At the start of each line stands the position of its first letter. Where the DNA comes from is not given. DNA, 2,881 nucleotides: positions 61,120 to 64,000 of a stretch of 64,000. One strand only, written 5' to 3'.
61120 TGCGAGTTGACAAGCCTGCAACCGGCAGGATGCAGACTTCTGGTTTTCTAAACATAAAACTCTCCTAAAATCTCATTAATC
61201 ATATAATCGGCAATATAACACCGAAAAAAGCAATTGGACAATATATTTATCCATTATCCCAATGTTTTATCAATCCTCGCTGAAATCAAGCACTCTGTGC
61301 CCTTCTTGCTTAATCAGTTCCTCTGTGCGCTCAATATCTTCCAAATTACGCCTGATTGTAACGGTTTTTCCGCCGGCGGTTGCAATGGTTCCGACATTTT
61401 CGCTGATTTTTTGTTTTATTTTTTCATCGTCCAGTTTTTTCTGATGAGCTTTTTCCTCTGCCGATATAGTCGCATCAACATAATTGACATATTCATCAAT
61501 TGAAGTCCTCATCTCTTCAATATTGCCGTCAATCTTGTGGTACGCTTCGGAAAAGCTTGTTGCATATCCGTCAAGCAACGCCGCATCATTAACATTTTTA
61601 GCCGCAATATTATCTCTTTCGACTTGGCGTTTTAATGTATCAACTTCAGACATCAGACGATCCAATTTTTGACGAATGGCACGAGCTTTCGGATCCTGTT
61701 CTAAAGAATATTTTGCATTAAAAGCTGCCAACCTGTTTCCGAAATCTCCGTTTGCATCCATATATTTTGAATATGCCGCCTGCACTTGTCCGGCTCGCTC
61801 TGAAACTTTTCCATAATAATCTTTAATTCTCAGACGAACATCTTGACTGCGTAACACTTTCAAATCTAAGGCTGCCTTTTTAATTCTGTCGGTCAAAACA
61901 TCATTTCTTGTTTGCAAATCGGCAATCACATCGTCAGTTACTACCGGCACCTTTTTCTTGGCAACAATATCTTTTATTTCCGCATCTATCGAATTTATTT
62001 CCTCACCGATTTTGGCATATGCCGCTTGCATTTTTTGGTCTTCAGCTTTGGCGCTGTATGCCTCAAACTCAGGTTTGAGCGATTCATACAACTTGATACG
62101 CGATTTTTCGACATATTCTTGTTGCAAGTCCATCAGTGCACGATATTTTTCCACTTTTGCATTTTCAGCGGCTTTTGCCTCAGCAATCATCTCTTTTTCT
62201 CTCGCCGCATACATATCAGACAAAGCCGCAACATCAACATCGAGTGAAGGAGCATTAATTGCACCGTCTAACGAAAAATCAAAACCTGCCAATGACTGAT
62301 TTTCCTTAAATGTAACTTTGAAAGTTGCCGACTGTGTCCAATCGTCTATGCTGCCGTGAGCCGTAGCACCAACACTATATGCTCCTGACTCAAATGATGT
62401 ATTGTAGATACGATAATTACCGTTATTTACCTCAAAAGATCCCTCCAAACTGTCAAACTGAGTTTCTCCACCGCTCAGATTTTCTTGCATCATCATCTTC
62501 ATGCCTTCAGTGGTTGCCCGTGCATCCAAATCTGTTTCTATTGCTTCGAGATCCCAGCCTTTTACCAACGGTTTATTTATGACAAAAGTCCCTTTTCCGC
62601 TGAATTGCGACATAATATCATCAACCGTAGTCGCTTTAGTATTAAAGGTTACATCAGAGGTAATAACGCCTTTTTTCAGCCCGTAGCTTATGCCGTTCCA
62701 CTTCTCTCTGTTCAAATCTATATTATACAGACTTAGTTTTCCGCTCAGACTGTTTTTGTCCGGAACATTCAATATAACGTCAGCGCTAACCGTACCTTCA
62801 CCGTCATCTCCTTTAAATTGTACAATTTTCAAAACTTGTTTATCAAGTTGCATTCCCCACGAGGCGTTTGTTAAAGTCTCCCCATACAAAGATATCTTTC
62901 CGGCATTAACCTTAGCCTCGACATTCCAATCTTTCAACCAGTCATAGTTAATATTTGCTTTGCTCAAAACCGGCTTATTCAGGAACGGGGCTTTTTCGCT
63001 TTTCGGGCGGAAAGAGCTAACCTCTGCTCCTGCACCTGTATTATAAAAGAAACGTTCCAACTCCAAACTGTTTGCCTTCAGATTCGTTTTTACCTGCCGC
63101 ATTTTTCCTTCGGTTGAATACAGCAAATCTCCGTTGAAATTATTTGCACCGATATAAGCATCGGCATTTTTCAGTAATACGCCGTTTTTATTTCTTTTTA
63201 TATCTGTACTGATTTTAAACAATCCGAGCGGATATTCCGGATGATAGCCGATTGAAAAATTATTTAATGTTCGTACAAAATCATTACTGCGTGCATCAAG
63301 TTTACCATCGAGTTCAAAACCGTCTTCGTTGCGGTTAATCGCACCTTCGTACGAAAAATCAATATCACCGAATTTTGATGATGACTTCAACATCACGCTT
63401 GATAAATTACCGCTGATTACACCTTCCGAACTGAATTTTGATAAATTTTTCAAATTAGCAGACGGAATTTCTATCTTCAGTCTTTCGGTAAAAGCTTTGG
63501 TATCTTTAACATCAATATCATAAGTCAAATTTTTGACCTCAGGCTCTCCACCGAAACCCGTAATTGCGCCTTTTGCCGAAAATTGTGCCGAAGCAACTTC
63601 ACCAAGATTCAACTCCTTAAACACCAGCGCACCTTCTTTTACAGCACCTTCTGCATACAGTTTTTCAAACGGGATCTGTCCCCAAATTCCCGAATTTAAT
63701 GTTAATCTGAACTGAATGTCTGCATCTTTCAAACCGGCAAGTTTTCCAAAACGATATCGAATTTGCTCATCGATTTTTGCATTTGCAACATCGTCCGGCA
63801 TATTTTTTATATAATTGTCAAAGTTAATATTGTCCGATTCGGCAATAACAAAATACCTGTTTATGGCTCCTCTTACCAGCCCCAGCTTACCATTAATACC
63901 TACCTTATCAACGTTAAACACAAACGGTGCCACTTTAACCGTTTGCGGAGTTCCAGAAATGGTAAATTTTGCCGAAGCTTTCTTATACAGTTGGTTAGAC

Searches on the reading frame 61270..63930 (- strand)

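Call 63: search_protein_families(library=pfam, proteins=[window:61270-63930:-], max_evalue=0.001)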
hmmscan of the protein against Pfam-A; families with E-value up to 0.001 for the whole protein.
window:61270-63930:- (886 aa): 1 family
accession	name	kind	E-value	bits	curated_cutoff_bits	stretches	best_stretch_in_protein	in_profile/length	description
PF05170.20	AsmA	-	3.9e-08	33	29.8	1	256-508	358-604/607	AsmA family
